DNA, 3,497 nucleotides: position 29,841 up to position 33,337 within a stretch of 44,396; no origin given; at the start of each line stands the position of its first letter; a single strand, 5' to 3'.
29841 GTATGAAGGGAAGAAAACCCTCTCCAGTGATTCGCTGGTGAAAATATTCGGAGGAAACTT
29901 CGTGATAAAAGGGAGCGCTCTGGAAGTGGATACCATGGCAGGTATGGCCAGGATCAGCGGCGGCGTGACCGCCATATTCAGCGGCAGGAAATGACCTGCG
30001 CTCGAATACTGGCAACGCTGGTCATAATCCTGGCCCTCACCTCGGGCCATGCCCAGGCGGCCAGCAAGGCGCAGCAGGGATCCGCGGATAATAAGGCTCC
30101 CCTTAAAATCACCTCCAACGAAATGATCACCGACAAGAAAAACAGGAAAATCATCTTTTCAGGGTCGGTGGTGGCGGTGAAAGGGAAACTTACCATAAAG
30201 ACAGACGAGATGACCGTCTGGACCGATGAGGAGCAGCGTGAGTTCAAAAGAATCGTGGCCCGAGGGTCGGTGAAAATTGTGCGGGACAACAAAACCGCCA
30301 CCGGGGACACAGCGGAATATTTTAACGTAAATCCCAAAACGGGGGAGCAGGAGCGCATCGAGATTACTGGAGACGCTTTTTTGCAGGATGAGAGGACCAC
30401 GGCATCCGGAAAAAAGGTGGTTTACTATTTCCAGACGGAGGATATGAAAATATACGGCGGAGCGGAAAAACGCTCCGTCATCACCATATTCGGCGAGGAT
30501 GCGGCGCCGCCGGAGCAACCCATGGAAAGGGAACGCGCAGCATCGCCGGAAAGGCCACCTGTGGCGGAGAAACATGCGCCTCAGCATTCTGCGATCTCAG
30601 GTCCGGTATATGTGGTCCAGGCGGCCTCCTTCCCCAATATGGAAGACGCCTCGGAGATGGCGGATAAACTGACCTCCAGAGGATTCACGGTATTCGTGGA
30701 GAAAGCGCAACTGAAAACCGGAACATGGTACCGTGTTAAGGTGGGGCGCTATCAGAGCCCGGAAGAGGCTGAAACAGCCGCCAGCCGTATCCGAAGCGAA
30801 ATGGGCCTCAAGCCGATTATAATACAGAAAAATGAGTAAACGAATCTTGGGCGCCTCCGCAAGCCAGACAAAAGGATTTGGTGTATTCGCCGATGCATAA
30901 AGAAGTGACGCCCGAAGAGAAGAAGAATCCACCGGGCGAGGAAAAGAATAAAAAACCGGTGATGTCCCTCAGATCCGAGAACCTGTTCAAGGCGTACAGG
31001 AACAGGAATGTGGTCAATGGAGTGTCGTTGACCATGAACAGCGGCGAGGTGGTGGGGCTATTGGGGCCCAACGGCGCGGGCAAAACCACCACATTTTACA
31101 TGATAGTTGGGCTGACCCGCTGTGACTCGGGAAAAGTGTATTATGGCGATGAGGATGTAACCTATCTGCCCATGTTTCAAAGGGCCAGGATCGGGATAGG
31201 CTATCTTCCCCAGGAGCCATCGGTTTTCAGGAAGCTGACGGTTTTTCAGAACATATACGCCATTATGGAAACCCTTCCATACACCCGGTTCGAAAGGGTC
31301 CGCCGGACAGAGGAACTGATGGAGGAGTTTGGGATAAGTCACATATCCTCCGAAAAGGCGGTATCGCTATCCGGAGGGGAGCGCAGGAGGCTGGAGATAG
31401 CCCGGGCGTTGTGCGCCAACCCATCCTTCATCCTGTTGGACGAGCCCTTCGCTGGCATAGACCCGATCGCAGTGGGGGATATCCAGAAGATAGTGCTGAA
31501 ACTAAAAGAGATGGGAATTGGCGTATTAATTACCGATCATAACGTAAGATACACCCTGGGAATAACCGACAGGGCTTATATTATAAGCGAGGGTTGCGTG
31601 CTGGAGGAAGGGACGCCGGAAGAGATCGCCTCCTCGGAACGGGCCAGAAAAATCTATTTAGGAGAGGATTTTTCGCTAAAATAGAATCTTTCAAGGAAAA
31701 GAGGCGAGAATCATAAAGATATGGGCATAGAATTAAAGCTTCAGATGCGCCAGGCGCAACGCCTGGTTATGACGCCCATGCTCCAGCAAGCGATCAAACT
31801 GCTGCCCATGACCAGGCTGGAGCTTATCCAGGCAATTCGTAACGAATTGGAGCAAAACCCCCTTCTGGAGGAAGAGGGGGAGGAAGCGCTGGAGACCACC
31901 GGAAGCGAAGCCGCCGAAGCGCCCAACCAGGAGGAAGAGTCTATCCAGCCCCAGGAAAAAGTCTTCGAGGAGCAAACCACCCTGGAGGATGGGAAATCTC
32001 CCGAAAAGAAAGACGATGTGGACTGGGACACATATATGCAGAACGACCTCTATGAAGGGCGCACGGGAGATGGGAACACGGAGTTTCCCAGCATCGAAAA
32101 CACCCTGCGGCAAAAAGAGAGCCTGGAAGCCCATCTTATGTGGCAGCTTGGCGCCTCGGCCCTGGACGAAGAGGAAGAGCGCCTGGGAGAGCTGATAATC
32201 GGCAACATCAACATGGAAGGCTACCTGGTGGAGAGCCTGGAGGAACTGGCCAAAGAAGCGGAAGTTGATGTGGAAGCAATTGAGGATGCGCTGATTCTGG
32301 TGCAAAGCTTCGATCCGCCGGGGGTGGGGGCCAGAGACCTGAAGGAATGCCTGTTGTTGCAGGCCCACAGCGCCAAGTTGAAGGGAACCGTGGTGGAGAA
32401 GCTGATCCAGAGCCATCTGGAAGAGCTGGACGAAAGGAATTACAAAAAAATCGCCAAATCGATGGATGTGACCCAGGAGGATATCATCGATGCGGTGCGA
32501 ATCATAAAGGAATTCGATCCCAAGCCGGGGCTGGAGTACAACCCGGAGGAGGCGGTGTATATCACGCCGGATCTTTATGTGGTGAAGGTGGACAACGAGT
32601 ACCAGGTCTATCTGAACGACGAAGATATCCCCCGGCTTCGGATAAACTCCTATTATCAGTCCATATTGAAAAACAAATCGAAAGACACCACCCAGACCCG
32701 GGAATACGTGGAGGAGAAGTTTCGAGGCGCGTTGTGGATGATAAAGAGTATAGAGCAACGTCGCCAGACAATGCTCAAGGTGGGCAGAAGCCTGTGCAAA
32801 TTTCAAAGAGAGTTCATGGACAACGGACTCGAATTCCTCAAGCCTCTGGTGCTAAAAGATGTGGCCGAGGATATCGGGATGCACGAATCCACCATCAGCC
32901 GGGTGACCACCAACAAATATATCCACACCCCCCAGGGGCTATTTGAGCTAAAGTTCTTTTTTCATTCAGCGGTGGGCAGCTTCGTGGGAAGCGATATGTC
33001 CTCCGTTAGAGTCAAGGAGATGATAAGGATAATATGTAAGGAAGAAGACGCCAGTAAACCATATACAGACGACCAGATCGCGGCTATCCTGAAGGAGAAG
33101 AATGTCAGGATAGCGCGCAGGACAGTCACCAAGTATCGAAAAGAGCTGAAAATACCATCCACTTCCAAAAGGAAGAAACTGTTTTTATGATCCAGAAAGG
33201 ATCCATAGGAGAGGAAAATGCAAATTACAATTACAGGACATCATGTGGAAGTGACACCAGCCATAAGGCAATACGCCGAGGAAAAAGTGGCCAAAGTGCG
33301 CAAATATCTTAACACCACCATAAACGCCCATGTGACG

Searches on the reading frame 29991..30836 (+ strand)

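Call 72: search_protein_families(library=pfam, proteins=[window:29991-30836:+], max_evalue=0.0001)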
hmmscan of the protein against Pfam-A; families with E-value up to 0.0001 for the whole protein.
window:29991-30836:+ (282 aa): 2 families
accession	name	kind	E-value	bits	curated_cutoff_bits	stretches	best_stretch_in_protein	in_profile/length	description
PF05036.18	SPOR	-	6e-19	68.6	21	1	206-279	4-76/76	SPOR domain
PF03968.19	LptD_N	-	1.3e-16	61.2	20.4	1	39-150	1-112/113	LptA/(LptD N-terminal domain) LPS transport protein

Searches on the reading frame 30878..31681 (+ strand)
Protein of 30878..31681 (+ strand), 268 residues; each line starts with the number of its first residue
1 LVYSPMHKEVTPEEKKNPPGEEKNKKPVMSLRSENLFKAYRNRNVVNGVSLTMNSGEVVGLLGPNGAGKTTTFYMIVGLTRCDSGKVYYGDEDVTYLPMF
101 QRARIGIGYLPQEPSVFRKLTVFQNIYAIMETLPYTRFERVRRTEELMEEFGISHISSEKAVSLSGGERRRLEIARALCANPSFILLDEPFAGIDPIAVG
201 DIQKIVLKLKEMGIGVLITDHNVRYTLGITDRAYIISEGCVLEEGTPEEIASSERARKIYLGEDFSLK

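Call 72: search_protein_families(library=pfam, proteins=[window:30878-31681:+], max_evalue=0.0001)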
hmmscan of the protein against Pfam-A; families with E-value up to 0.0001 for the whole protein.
window:30878-31681:+ (268 aa): 2 families
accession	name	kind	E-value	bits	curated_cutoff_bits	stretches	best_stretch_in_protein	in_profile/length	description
PF00005.33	ABC_tran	-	4.7e-36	124.9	25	1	47-192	2-137/137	ABC transporter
PF12399.14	BCA_ABC_TP_C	-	5e-06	26.4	25.5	1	241-265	2-26/27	Branched-chain amino acid ATP-binding cassette transporter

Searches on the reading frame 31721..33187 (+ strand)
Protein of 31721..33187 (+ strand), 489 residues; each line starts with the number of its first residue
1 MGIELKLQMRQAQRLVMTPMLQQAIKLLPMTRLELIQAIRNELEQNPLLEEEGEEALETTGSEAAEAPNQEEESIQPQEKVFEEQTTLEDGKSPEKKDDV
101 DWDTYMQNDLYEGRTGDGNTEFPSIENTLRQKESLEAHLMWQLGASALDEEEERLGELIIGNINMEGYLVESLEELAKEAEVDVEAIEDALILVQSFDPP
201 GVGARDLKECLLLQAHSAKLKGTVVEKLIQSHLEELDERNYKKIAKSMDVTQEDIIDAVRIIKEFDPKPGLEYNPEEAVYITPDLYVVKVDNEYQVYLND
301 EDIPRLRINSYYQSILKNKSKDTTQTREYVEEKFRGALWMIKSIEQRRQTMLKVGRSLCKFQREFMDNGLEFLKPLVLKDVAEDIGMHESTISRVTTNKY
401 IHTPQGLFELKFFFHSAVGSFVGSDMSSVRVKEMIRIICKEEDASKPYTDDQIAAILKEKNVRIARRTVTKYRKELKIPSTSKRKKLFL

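Call 72: search_protein_families(library=pfam, proteins=[window:31721-33187:+], max_evalue=0.0001)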
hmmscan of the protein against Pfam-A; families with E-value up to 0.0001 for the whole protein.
window:31721-33187:+ (489 aa): 3 families
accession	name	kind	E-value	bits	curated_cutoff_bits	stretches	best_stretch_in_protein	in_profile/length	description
PF04963.19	Sigma54_CBD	-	1.3e-63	214.6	22.9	1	125-312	2-185/185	Sigma-54 factor, core binding domain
PF04552.19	Sigma54_DBD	-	1.1e-56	191.4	22.8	1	328-486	2-160/160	Sigma-54, DNA binding domain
PF00309.25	Sigma54_AID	-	1.9e-14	53.6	23.8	1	6-51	1-46/46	Sigma-54 factor, Activator interacting domain (AID)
